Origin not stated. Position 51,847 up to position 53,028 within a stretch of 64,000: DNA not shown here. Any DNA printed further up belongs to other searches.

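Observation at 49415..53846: AraC-headed mini-cassette: ACP-FabZ fusion, KAS I/II and GT1 glycosyltransferase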

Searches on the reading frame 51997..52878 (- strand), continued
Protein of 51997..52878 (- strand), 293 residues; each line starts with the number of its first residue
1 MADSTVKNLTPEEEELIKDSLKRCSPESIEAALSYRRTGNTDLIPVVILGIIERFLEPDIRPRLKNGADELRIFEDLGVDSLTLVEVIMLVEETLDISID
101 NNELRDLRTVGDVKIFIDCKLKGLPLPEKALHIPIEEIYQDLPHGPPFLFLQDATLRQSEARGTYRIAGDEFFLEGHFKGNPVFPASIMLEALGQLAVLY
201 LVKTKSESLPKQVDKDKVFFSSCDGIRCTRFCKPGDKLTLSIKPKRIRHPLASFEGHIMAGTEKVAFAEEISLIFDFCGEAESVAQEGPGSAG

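Call 17: find_related_loci(query=A1, collection=genome_contigs, flank=8000)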
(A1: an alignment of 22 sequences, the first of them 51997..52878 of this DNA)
Query A1 (293 aa) in genome_contigs; peptide patterns used: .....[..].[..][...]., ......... (x = any residue, [..] = any of these).
599 stretches matched a pattern (row limit reached: there are more); 507 encode a relative of the query (tblastn E <= 1e-3); the best 80 are kept; 80 distinct loci.
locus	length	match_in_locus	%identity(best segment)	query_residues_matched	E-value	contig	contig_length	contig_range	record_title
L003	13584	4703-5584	61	1-292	3e-127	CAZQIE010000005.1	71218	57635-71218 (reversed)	MAG TPA_asm: uncultured Opitutales bacterium isolate binchicken_co135_15 genome assembly, contig: NODE_870_length_71218_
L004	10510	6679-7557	61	1-293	4e-124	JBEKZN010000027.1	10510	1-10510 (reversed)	MAG: Opitutales bacterium isolate SPRUCE 70 SPRUCE_70_27, whole genome shotgun sequence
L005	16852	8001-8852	63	9-292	4e-123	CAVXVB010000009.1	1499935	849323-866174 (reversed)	MAG: uncultured Verrucomicrobiae bacterium isolate MFD04780.bin.1.113 genome assembly, contig: contig_3338, whole genome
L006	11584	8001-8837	62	1-277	1e-118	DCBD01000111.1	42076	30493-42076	MAG TPA_asm: Opitutia bacterium UBA1116 UBA1116_contig_28698, whole genome shotgun sequence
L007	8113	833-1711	60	1-293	1e-117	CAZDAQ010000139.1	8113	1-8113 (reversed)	MAG TPA_asm: uncultured Opitutales bacterium isolate binchicken_co241_77 genome assembly, contig: NODE_9521_length_8113_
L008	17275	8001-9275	63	7-292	1e-117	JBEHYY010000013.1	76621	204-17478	MAG: Verrucomicrobiota bacterium isolate ESF1.bin.77 NODE_387_length_76621_cov_6.340307, whole genome shotgun sequence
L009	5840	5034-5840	67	9-277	8e-117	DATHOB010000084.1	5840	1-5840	MAG TPA_asm: Opitutales bacterium isolate SMAG_U12673 k141_2692050, whole genome shotgun sequence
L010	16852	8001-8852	59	7-293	6e-115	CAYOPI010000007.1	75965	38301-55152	MAG TPA_asm: uncultured Opitutales bacterium isolate SRP128890_co1_260 genome assembly, contig: NODE_562_length_75965_co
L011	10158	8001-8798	61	12-277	3e-112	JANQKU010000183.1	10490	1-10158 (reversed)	MAG: Opitutaceae bacterium isolate PL25a_bin.27 k99_117023, whole genome shotgun sequence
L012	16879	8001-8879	60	1-293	1e-111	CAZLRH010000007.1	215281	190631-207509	MAG TPA_asm: uncultured Opitutales bacterium isolate binchicken_co54_398 genome assembly, contig: NODE_31_length_215281_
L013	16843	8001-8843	56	3-286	2e-110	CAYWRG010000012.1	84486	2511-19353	MAG TPA_asm: uncultured Opitutus sp. isolate SRP285395_co1_478 genome assembly, contig: NODE_287_length_84486_cov_6.0111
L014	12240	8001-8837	56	3-281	4e-110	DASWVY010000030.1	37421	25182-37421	MAG TPA_asm: Opitutaceae bacterium isolate SMAG_U3642 k141_671784, whole genome shotgun sequence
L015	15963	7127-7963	56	3-281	5e-110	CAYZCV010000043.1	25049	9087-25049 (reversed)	MAG TPA_asm: uncultured Opitutus sp. isolate binchicken_co214_120 genome assembly, contig: NODE_1824_length_25049_cov_8.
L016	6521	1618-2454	58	2-280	5e-110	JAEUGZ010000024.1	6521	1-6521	MAG: Opitutaceae bacterium isolate new MAG-4 k141_2145931, whole genome shotgun sequence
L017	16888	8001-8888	56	4-293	7e-110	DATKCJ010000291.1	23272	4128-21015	MAG TPA_asm: Opitutaceae bacterium isolate SMAG_U14443 k141_2515172, whole genome shotgun sequence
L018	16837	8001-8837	58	2-280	2e-109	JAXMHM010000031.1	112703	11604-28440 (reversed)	MAG: Opitutaceae bacterium isolate STL-VER4 C2.164.fa-31, whole genome shotgun sequence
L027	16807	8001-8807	58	9-277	3e-108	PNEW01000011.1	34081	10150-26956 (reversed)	Verrucomicrobia bacterium Opi.OSU.00C Opi.OSU.00C.000A, whole genome shotgun sequence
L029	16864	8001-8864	56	5-291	1e-107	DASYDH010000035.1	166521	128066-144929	MAG TPA_asm: Lacunisphaera sp. isolate SMAG_U4954 k141_1944558, whole genome shotgun sequence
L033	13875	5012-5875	56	7-293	2e-107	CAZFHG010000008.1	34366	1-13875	MAG TPA_asm: uncultured Opitutaceae bacterium isolate SRP272421_co2_27 genome assembly, contig: NODE_2665_length_34366_c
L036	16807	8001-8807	58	9-277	6e-107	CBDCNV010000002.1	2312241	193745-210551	MAG: Opitutales bacterium isolate bad5a5f1-2e93-4c07-927b-d919c4be9086 genome assembly, contig: contig_2, whole genome s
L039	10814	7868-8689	57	4-277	6e-107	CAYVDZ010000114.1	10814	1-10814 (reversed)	MAG TPA_asm: uncultured Opitutus sp. isolate SRP128246_co1_363 genome assembly, contig: NODE_15068_length_10814_cov_6.15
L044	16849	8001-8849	56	6-291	7e-107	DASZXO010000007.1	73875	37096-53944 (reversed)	MAG TPA_asm: Lacunisphaera sp. isolate SMAG_U6185 k141_518188, whole genome shotgun sequence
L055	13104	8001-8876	54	5-290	9e-107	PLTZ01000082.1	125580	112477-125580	MAG: Opitutaceae bacterium isolate bog_1449 73.20120700_S1D.120_contig_20870, whole genome shotgun sequence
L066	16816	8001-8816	57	7-278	2e-106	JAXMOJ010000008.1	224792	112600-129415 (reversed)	MAG: Cephaloticoccus sp. isolate EC_MBin.50 ECX_127CoAssmbCtg, whole genome shotgun sequence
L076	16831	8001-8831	56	7-283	6e-106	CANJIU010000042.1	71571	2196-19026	MAG: Opitutae bacterium isolate RH-23may17-1042 genome assembly, contig: RH-23may17-C2583, whole genome shotgun sequence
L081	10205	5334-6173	56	4-283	5e-106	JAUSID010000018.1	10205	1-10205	MAG: Opitutaceae bacterium isolate E14_metabat.bin.223 E14_k141_704887, whole genome shotgun sequence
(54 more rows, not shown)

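Call 21: search_protein_families(library=pfam, proteins=[L033:7321-8193:+, L018:11267-12496:+, L081:3501-3926:-, L039:4230-5444:+, L039:2504-3634:-, L029:2565-4550:-, L066:2453-3316:+, L055:11164-12111:+, L076:12898-13956:+, L044:12227-13363:-], max_evalue=0.001)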
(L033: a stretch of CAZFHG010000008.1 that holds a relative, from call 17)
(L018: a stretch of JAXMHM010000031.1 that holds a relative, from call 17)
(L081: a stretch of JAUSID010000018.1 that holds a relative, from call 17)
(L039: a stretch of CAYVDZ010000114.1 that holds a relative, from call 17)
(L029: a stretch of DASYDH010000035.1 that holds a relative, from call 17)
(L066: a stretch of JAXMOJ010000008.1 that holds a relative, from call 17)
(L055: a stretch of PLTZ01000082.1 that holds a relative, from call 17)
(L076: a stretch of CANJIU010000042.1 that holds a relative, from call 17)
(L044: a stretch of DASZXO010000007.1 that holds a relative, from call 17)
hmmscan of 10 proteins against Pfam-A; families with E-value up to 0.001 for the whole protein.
L033:7321-8193:+ (290 aa): 4 families
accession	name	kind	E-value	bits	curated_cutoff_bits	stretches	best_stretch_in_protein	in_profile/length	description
PF00106.31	adh_short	-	7.8e-36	123.8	26.6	1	27-211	2-191/195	short chain dehydrogenase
PF13561.12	adh_short_C2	-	6.9e-25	88.4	27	1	32-217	1-191/236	Enoyl-(Acyl carrier protein) reductase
PF13460.12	NAD_binding_10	-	0.00013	22.3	27.2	1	32-165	1-109/184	NAD(P)H-binding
PF01370.27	Epimerase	-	0.0002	21.3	20.9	1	29-156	2-115/240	NAD dependent epimerase/dehydratase family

L018:11267-12496:+ (409 aa): 2 families
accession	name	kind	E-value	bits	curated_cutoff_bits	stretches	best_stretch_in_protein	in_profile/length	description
PF04101.22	Glyco_tran_28_C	-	2.7e-06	27.9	22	1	216-309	2-95/166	Glycosyltransferase family 28 C-terminal domain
PF06925.17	MGDG_synth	-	0.00055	20.5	25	0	32-182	16-166/169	Monogalactosyldiacylglycerol (MGDG) synthase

L081:3501-3926:- (141 aa): 2 families
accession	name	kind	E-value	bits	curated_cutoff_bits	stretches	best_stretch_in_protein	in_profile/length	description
PF13279.12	4HBT_2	-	3.2e-16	60.3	25.5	1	13-126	1-117/122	Thioesterase-like superfamily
PF03061.28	4HBT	-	4.6e-10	40.1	20.6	1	21-104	1-77/79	Thioesterase superfamily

L039:4230-5444:+ (404 aa): 6 families
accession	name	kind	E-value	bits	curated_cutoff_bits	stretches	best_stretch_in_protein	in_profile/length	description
PF13484.11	Fer4_16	-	8.3e-24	84.6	30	1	208-271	2-66/66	4Fe-4S double cluster binding domain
PF08331.15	QueG_DUF1730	-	1.3e-12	47.9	25.1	1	64-146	1-77/77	Epoxyqueuosine reductase QueG, DUF1730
PF13646.12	HEAT_2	-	3e-05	24.6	27.7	1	323-385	18-82/88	HEAT repeats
PF12838.12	Fer4_7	-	0.00012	22.9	27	1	208-271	2-51/52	4Fe-4S dicluster domain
PF13237.11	Fer4_10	-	0.00024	21.4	25.5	0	207-225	8-22/53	4Fe-4S dicluster domain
PF25160.1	LdpA_Fe-S-bd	-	0.00032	20.9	27.6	0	255-274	25-44/49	LdpA Fe-S cluster-binding domain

L039:2504-3634:- (376 aa): 1 family
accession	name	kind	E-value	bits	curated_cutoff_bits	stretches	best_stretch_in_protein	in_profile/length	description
PF01212.27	Beta_elim_lyase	-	3.5e-60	204.2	27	1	34-324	2-285/288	Beta-eliminating lyase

L029:2565-4550:- (661 aa): 1 family
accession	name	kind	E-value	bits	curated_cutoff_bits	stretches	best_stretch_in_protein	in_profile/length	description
PF03641.19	Lysine_decarbox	-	1.4e-08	35.4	27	1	569-652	45-129/131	Possible lysine decarboxylase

L066:2453-3316:+ (287 aa): 2 families
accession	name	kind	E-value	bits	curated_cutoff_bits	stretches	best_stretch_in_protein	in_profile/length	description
PF00254.34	FKBP_C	-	1.8e-20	73.5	21.1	1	192-277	5-94/94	FKBP-type peptidyl-prolyl cis-trans isomerase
PF01346.23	FKBP_N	-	2.6e-09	38.3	22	1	102-183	18-97/97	Domain amino terminal to FKBP-type peptidyl-prolyl isomerase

L055:11164-12111:+ (315 aa): 0 families

L076:12898-13956:+ (352 aa): 3 families
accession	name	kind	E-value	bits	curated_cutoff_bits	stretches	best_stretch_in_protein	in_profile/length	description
PF00534.26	Glycos_transf_1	-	7.3e-16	58.6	26.4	1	177-334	16-171/172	Glycosyl transferases group 1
PF13692.12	Glyco_trans_1_4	-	1.1e-14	55.3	27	1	177-321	2-142/142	Glycosyl transferases group 1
PF20706.3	GT4-conflict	-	4.7e-08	32.9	26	1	111-346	140-384/385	Family 4 Glycosyltransferase in conflict systems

L044:12227-13363:- (378 aa): 0 families

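Call 28: search_protein_families(library=pfam, proteins=[L015:13745-14941:-, L027:11447-12529:-, L036:15094-16806:+, L036:13974-15092:+, L008:12139-12849:+, L004:5275-6555:+, L005:7234-7878:-, L008:5416-6645:-, L001:12299-13873:+, L008:4988-5407:-], max_evalue=0.001)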
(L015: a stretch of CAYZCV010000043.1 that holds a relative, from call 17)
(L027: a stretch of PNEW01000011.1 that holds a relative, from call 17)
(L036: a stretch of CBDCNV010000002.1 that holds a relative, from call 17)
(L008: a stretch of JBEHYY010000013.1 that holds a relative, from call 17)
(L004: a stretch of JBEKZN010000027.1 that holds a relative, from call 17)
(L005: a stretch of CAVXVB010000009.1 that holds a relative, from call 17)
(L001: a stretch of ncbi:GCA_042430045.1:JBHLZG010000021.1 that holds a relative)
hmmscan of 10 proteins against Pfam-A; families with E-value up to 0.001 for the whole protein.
L015:13745-14941:- (398 aa): 3 families
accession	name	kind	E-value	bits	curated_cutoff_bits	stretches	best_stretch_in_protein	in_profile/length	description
PF00155.27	Aminotran_1_2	-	1.3e-44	153.3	19.7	1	50-387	2-357/361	Aminotransferase class I and II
PF01212.27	Beta_elim_lyase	-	2.8e-06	27.3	27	1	97-322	35-270/288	Beta-eliminating lyase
PF01053.26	Cys_Met_Meta_PP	-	6.1e-06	25.5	27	1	97-225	55-183/381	Cys/Met metabolism PLP-dependent enzyme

L027:11447-12529:- (360 aa): 1 family
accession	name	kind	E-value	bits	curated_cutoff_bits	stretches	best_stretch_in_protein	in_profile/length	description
PF01075.23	Glyco_transf_9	-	4.2e-12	46.4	22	1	108-318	28-228/247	Glycosyltransferase family 9 (heptosyltransferase)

L036:15094-16806:+ (571 aa): 2 families
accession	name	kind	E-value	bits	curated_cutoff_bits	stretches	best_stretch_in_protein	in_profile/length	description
PF02913.24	FAD-oxidase_C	-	5.5e-52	177.4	21.2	1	275-524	2-248/248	FAD linked oxidases, C-terminal domain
PF01565.28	FAD_binding_4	-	1.1e-36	126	26.4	1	51-186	2-137/139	FAD binding domain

L036:13974-15092:+ (372 aa): 3 families
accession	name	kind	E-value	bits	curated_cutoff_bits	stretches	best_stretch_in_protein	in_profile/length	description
PF00266.25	Aminotran_5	-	4.9e-28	98.6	21.5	1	81-311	83-316/371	Aminotransferase class-V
PF00155.27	Aminotran_1_2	-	0.00014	21.6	19.7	0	82-173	85-186/361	Aminotransferase class I and II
PF01041.23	DegT_DnrJ_EryC1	-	0.00026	20.7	19.8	0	73-178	50-151/360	DegT/DnrJ/EryC1/StrS aminotransferase family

L008:12139-12849:+ (236 aa): 1 family
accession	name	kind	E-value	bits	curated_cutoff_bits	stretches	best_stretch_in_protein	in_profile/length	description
PF02518.31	HATPase_c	-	9.3e-19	68.3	26.4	1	94-203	2-109/111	Histidine kinase-, DNA gyrase B-, and HSP90-like ATPase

L004:5275-6555:+ (426 aa): 0 families

L005:7234-7878:- (214 aa): 6 families
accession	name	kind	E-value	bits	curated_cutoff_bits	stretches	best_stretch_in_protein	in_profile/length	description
PF04542.20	Sigma70_r2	-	3.9e-18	65.5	24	1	47-113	1-69/71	Sigma-70 region 2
PF08281.18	Sigma70_r4_2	-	2.6e-15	56.2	25.7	1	153-205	2-54/54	Sigma-70, region 4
PF07638.17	Sigma70_ECF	-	1e-13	52.1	21.1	1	32-210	7-184/185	ECF sigma factor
PF04545.22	Sigma70_r4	-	4.9e-12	45.6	24.1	1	158-206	1-49/50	Sigma-70, region 4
PF13384.12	HTH_23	-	0.0002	21.5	24.6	1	170-199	10-39/50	Homeodomain-like domain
PF22233.2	PhyR_sigma-like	-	0.00083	19.5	27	0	165-205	7-47/50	Response regulator PhyR, sigma-like domain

L008:5416-6645:- (409 aa): 4 families
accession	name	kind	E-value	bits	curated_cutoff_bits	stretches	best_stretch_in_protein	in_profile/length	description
PF13365.12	Trypsin_2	-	5.2e-15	56.9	27.6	1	98-235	2-144/144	Trypsin-like peptidase domain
PF13180.12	PDZ_2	-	1.5e-10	41.6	27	1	270-356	1-80/80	PDZ domain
PF00595.29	PDZ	-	4.7e-05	24.1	23.2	1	270-344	10-81/81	PDZ domain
PF17820.7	PDZ_6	-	0.00044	20.4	27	0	298-344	8-53/54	PDZ domain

L001:12299-13873:+ (524 aa): 0 families

L008:4988-5407:- (139 aa): 1 family
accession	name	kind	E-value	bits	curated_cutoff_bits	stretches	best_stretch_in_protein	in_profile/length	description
PF01894.22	UPF0047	-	2e-37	128.3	27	1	19-135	1-116/117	Uncharacterised protein family UPF0047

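Call 29: search_protein_families(library=ncbifam, proteins=[L015:13745-14941:-, L033:7321-8193:+, L018:11267-12496:+, L081:3501-3926:-, L055:11164-12111:+, L001:12299-13873:+, L076:12898-13956:+, L027:11447-12529:-], max_evalue=0.00001)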
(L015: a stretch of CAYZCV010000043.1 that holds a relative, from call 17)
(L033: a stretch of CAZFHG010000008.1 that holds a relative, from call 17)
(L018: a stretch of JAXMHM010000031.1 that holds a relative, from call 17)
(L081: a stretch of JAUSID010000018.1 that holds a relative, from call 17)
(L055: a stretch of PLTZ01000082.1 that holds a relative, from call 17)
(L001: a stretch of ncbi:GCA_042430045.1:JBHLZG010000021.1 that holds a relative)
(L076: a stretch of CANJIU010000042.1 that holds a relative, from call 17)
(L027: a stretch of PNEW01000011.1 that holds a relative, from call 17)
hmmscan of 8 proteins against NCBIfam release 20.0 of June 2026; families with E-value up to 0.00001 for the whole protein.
L015:13745-14941:- (398 aa): 13 families
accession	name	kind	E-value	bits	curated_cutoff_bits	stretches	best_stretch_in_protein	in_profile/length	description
NF047600.1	SerpalmtaseCFB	equivalog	2.3e-116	388.7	640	1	29-397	23-391/395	serine palmitoyltransferase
TIGR01825.1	gly_Cac_T_rel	subfamily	1.2e-101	340.1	535.4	1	34-396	18-380/385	BioF/Kbl family PLP-dependent acyltransferase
NF047599.1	SerpalmtaseBetaP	equivalog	1.2e-100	337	500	1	39-396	33-391/394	serine palmitoyltransferase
TIGR00858.1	bioF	equivalog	9.7e-97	324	426.45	1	36-390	8-363/365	8-amino-7-oxononanoate synthase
NF005394.0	PRK06939.1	equivalog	2e-91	306.7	460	1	34-396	26-392/397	glycine C-acetyltransferase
NF047603.1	SerpalmtaseAlphaP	equivalog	3.5e-76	256.4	670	1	40-388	36-386/399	serine palmitoyltransferase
TIGR01822.1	2am3keto_CoA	equivalog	2.6e-75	253.8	493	1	36-393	24-385/393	glycine C-acetyltransferase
TIGR01821.1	5aminolev_synth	equivalog_domain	5.9e-75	252.6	338.55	1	47-396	43-395/402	5-aminolevulinate synthase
NF005526.0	PRK07179.1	equivalog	2.9e-63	213.8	428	1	48-395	53-396/407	alpha-hydroxyketone-type quorum-sensing autoinducer synthase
NF005697.0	PRK07505.1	subfamily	8.1e-40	136.7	342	1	37-395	36-399/405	hypothetical protein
NF004608.1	PRK05937.1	equivalog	3e-26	92.1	399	1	83-386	43-337/366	8-amino-7-oxononanoate synthase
NF002877.0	PRK03317.1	equivalog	1.5e-07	30.5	409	1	142-355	129-336/374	histidinol-phosphate transaminase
NF041364.1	GntC_guanitoxin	equivalog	8.7e-06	24.9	415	0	196-375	154-339/356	guanitoxin biosynthesis PLP-dependent (S)-gamma-hydroxy-L-arginine cyclodehydratase GntC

L033:7321-8193:+ (290 aa): 193 families (the best 25 are shown)
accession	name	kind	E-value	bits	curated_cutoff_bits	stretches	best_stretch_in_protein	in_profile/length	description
NF004824.0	PRK06180.1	subfamily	5.5e-36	124.2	298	1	26-208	5-189/279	oxidoreductase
NF006114.0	PRK08263.1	subfamily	2.7e-35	122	290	1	26-211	4-192/280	short chain dehydrogenase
NF004826.0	PRK06182.1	subfamily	2.2e-34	119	305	1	26-207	5-185/274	oxidoreductase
NF005065.0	PRK06482.1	equivalog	4.2e-33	114.9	291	1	26-212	3-191/276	SDR family oxidoreductase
NF004284.0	PRK05693.1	equivalog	4.3e-33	115.1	326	1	27-209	3-183/274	SDR family oxidoreductase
NF004823.0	PRK06179.1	subfamily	1.3e-31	110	310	1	26-253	6-233/271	oxidoreductase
NF005594.0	PRK07326.1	equivalog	9.2e-31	107.2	271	1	26-210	7-194/237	SDR family oxidoreductase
NF005806.0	PRK07666.1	equivalog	5.3e-28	97.9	286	1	26-206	8-193/239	3-ketoacyl-ACP reductase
NF005854.0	PRK07775.1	equivalog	1.1e-27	97.1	260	1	25-229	10-216/274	SDR family oxidoreductase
NF005095.0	PRK06523.1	subfamily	3.6e-27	95.5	231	1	26-205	11-189/261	oxidoreductase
NF004196.0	PRK05650.1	equivalog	7.2e-27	94.1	297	1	28-213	5-195/272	SDR family oxidoreductase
TIGR01963.1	PHB_DH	subfamily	1.4e-26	93.3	307.05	1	26-204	2-185/255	3-hydroxybutyrate dehydrogenase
NF005878.0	PRK07825.1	subfamily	1.6e-26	93.3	287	1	27-208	11-193/278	short chain dehydrogenase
NF004526.0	PRK05872.1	subfamily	3.7e-26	91.9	276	1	26-193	11-181/297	short-chain dehydrogenase/reductase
NF005893.0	PRK07856.1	equivalog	4.3e-26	91.7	255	1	26-205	10-185/255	SDR family oxidoreductase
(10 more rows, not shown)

L018:11267-12496:+ (409 aa): 2 families
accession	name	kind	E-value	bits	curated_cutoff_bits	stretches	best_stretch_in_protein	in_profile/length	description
NF010135.0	PRK13609.1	equivalog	2.9e-21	75.8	500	1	3-387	4-373/388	diglucosyl diacylglycerol synthase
NF010134.0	PRK13608.1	equivalog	7.6e-14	51.5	557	1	147-385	141-371/391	diglucosyl diacylglycerol synthase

L081:3501-3926:- (141 aa): 4 families
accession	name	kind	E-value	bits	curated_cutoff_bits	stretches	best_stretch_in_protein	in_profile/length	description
NF047424.1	MenI_Staph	exception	5.3e-28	97.8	225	1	5-122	2-121/148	1,4-dihydroxy-2-naphthoyl-CoA hydrolase MenI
TIGR00051.1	TIGR00051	subfamily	3.5e-24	85.4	68.7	1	11-121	2-114/117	YbgC/FadM family acyl-CoA thioesterase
TIGR02799.1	thio_ybgC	equivalog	5.7e-23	81.6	141.35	1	8-126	2-122/126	tol-pal system-associated acyl-CoA thioesterase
NF008065.0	PRK10800.1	equivalog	1.4e-11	44.6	185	1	8-88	7-90/134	tol-pal system-associated acyl-CoA thioesterase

L055:11164-12111:+ (315 aa): 0 families

L001:12299-13873:+ (524 aa): 0 families

L076:12898-13956:+ (352 aa): 3 families
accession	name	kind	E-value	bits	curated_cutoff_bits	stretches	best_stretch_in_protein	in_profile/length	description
TIGR04047.1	MSMEG_0565_glyc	hypoth_equivalog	4e-14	52.5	259.85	1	174-345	191-365/373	MSMEG_0565 family glycosyltransferase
NF041876.1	EPS_EpsE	equivalog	2.2e-07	30.4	400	1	146-335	187-375/389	exopolysaccharide biosynthesis GT4 family glycosyltransferase EpsE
TIGR03449.1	mycothiol_MshA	equivalog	2.1e-06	26.9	462.5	1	238-349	285-398/406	D-inositol-3-phosphate glycosyltransferase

L027:11447-12529:- (360 aa): 5 families
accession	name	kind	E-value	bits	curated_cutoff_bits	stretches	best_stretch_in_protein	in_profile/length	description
TIGR02195.1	heptsyl_trn_II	equivalog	2.3e-15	56.6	134.6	1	17-344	3-329/339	lipopolysaccharide heptosyltransferase II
TIGR02201.1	heptsyl_trn_III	equivalog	2.6e-10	39.9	170.2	1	17-309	3-296/344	putative lipopolysaccharide heptosyltransferase III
TIGR02193.1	heptsyl_trn_I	equivalog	2.8e-08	33.4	185.3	0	194-296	187-282/320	lipopolysaccharide heptosyltransferase I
NF007742.0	PRK10422.1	equivalog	7.7e-08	31.5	467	1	12-298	4-291/352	lipopolysaccharide core heptosyltransferase RfaQ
NF008162.0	PRK10916.1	equivalog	1.7e-07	30.8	569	1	202-298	195-290/348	ADP-heptose--LPS heptosyltransferase RfaF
